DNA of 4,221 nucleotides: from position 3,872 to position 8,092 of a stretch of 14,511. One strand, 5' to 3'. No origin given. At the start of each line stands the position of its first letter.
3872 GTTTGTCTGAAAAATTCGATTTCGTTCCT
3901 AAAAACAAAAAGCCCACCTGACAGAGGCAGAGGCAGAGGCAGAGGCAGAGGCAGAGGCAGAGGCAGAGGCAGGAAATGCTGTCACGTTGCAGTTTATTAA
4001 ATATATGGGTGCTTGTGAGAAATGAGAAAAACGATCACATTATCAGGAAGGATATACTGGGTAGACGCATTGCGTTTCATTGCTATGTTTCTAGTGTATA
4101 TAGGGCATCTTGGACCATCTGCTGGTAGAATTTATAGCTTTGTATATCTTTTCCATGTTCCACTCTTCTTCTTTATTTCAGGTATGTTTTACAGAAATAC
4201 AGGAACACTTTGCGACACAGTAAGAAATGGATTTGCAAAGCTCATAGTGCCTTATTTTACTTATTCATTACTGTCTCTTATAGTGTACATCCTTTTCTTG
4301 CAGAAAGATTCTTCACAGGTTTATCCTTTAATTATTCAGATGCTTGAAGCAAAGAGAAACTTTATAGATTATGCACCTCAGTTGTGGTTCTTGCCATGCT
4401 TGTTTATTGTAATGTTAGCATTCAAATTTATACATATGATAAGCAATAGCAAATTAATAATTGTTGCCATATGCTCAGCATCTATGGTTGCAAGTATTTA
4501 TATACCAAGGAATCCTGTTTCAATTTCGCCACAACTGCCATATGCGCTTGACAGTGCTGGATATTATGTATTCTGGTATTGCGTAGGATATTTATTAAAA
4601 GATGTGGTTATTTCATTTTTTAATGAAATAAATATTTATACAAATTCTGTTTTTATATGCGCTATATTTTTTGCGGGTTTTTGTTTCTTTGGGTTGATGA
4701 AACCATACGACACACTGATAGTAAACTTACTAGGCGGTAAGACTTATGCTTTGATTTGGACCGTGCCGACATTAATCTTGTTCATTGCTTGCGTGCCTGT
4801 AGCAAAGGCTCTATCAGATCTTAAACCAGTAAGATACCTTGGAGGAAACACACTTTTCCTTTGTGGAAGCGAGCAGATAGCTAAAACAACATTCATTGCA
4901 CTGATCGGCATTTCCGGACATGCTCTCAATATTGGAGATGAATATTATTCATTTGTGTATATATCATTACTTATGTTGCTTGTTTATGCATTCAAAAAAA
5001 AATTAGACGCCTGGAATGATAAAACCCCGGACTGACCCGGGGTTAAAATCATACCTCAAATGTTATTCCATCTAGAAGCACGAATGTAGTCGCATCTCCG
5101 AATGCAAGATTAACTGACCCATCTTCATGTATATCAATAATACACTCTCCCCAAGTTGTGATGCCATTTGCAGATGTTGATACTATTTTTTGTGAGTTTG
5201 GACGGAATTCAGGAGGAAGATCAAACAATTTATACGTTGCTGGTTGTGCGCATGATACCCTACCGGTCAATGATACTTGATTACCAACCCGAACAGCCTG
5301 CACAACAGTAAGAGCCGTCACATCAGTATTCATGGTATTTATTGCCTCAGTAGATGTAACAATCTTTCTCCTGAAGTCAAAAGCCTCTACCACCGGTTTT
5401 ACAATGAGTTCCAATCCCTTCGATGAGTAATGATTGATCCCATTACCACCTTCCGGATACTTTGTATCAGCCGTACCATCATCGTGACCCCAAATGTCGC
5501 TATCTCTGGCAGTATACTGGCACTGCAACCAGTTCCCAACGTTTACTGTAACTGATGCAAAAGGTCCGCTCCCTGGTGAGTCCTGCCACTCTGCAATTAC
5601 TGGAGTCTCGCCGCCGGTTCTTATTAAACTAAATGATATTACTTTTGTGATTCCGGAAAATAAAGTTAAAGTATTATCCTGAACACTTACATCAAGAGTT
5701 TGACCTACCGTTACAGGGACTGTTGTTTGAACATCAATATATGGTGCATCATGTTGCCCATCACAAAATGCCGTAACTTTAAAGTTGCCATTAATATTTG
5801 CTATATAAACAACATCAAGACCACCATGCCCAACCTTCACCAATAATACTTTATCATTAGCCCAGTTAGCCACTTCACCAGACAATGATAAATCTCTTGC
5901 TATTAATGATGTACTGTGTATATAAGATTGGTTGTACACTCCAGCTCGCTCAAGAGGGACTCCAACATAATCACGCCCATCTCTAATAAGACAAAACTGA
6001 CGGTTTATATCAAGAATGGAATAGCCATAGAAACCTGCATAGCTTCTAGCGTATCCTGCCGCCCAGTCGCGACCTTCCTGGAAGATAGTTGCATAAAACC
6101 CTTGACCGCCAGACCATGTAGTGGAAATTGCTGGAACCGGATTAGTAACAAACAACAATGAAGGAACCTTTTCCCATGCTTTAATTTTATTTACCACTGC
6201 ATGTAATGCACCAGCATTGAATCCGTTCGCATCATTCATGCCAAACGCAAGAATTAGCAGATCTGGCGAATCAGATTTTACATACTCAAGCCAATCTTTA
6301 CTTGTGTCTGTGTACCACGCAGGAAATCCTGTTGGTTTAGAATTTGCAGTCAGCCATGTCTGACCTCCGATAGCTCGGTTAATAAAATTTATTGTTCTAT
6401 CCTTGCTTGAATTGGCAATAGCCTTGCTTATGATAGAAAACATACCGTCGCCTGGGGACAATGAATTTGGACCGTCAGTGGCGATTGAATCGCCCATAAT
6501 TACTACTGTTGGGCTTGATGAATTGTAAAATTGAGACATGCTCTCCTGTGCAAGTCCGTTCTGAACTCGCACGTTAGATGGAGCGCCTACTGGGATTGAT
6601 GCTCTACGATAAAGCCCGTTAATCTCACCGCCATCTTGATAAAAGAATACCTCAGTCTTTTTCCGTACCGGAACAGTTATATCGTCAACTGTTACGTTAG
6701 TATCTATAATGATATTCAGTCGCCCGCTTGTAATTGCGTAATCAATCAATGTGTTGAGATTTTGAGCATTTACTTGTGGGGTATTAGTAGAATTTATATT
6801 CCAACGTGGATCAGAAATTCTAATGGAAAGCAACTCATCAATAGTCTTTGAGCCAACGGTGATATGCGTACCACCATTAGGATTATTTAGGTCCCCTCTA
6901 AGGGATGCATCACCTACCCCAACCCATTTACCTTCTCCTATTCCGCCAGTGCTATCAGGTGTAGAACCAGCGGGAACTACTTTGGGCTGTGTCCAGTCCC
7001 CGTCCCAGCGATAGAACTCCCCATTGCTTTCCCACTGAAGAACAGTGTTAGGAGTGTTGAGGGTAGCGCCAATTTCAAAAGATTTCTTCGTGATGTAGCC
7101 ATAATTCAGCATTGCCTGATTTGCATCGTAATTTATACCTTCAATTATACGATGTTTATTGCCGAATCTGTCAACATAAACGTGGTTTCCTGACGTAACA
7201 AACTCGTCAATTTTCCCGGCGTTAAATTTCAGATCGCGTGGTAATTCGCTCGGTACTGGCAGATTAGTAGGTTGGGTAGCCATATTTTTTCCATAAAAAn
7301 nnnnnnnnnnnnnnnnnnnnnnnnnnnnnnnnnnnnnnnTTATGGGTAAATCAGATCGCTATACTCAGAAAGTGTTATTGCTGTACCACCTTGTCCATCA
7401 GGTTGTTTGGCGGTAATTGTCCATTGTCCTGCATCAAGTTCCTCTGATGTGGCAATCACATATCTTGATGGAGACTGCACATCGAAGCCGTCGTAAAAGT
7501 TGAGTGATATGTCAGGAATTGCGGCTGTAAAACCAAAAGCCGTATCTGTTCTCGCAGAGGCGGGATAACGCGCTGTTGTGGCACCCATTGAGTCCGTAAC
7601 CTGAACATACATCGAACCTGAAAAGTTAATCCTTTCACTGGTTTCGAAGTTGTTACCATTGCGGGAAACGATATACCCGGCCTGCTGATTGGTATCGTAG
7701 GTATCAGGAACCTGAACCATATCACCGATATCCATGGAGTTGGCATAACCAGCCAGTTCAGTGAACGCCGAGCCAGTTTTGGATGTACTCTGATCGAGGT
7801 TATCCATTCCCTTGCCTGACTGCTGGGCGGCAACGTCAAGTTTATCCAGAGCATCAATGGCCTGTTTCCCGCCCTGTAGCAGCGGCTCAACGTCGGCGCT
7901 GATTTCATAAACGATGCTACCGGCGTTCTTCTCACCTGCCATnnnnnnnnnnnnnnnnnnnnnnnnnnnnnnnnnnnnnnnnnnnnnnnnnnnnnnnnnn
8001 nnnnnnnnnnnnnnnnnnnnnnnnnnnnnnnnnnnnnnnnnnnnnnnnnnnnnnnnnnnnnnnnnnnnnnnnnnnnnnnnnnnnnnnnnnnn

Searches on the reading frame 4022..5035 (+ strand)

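Call 8: search_protein_families(library=pfam, proteins=[window:4022-5035:+], max_evalue=0.01)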
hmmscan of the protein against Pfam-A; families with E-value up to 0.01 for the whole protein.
window:4022-5035:+ (337 aa): 1 family
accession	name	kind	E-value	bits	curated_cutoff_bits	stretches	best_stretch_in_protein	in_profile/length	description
PF01757.29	Acyl_transf_3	-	6.7e-25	88.3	31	1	11-279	1-281/326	Acyltransferase domain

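Call 9: search_protein_families(library=phrogs, proteins=[window:4022-5035:+], max_evalue=0.001)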
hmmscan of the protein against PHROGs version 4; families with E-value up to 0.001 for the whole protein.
window:4022-5035:+ (337 aa): 0 families

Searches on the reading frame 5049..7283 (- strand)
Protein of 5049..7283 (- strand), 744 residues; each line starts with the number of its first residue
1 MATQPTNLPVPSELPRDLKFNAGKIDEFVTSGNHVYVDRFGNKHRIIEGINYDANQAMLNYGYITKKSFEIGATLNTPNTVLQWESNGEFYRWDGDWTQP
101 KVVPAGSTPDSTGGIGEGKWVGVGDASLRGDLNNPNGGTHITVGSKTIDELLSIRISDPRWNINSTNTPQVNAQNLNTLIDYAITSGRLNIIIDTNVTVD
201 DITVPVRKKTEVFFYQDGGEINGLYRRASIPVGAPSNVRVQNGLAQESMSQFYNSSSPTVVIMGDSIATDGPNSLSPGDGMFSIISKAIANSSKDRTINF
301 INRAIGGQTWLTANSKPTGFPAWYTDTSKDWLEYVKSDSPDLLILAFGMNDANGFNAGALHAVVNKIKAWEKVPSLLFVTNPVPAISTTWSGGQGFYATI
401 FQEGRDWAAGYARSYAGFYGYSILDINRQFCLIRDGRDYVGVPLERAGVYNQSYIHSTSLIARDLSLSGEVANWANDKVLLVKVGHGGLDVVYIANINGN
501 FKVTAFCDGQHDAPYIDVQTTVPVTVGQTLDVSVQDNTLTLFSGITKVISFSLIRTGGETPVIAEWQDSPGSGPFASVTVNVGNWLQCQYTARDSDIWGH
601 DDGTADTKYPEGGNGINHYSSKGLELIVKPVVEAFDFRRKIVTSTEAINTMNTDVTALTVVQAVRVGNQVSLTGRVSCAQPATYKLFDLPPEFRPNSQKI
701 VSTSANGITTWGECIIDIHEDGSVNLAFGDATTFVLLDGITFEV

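Call 8: search_protein_families(library=pfam, proteins=[window:5049-7283:-], max_evalue=0.01)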
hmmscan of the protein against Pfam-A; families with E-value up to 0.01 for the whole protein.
window:5049-7283:- (744 aa): 3 families
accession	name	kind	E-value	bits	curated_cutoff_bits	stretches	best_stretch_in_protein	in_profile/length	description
PF18668.6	Tail_spike_N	-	2.3e-18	66.5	25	1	64-125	11-70/70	Tail spike TSP1/Gp66 receptor binding N-terminal domain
PF00657.28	Lipase_GDSL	-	6.9e-06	26.8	23.6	1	260-360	1-94/208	GDSL-like Lipase/Acylhydrolase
PF13472.12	Lipase_GDSL_2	-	1.5e-05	26.1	32.9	1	263-428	2-150/178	GDSL-like Lipase/Acylhydrolase family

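Call 9: search_protein_families(library=phrogs, proteins=[window:5049-7283:-], max_evalue=0.001)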
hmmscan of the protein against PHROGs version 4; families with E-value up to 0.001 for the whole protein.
window:5049-7283:- (744 aa): 27 families (the best 25 are shown)
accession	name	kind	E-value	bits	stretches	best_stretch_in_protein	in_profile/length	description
phrog_13362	-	unknown function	4.8e-46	158.3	1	1-226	1-215/820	-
phrog_15455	-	tail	3.2e-41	142.6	1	1-142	1-126/652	tail fiber protein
phrog_21878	-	tail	9.8e-41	140.6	1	16-135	1-121/810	tail fiber protein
phrog_14879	-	tail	6.3e-28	98.7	1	59-140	83-164/642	tail fiber protein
phrog_7992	-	tail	4.2e-25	89.2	1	66-178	427-534/1163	tail spike protein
phrog_6518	-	tail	2e-22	80.1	1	56-148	200-289/793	tail fiber protein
phrog_17220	-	unknown function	7.5e-22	78.4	1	259-451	267-466/868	-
phrog_18484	-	tail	1.3e-17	64.2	1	63-158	97-189/770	tail protein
phrog_34776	-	other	3e-17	62.7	1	63-150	422-507/1013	haemolysin-type calcium binding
phrog_16586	-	tail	4.6e-17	62.3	1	33-153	114-223/963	tail fiber protein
phrog_36390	-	tail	6.8e-13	48.4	1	63-147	422-501/1048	tail spike protein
phrog_17635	-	tail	8.7e-13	48.4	1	1-156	5-165/721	tail fiber protein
phrog_27156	-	tail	1.9e-12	47.1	1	55-132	9-89/707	tail spike protein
phrog_38183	-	tail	2.5e-12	46.9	1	57-164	88-190/643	tail protein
phrog_34575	-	tail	2.8e-12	46.8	1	64-152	76-162/715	tail spike protein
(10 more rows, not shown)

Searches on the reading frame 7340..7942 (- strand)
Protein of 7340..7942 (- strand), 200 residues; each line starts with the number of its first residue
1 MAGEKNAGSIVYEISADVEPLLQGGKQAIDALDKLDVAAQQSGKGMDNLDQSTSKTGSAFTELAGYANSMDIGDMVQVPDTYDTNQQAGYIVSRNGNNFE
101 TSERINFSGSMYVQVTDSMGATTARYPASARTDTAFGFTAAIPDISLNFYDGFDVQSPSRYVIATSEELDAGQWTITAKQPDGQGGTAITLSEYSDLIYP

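Call 8: search_protein_families(library=pfam, proteins=[window:7340-7942:-], max_evalue=0.01)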
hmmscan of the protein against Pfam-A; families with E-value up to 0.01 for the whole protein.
window:7340-7942:- (200 aa): 0 families

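Call 9: search_protein_families(library=phrogs, proteins=[window:7340-7942:-], max_evalue=0.001)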
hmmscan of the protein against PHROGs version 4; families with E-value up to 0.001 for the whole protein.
window:7340-7942:- (200 aa): 4 families
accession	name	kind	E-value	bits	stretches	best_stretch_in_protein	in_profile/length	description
phrog_469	-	tail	5.6e-34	118.3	1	68-199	758-892/903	tail protein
phrog_1538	-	tail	1.3e-13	51.6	1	4-74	2-65/811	tail length tape measure protein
phrog_1107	-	tail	2.8e-11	43.1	1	1-70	122-191/1252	tail length tape measure protein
phrog_3519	-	tail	0.00034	20.4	1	2-96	2-104/959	tail length tape measure protein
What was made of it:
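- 7340..7942 (-): Second deletion scar in the same prophage: in-frame fusion of the tape-measure N-terminus (residues 1-57) to the C-terminus of the tail-tip (TipJ-like) protein. The junction lies at about 7735-7771. PHROG 1538 and 469 (call 9).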
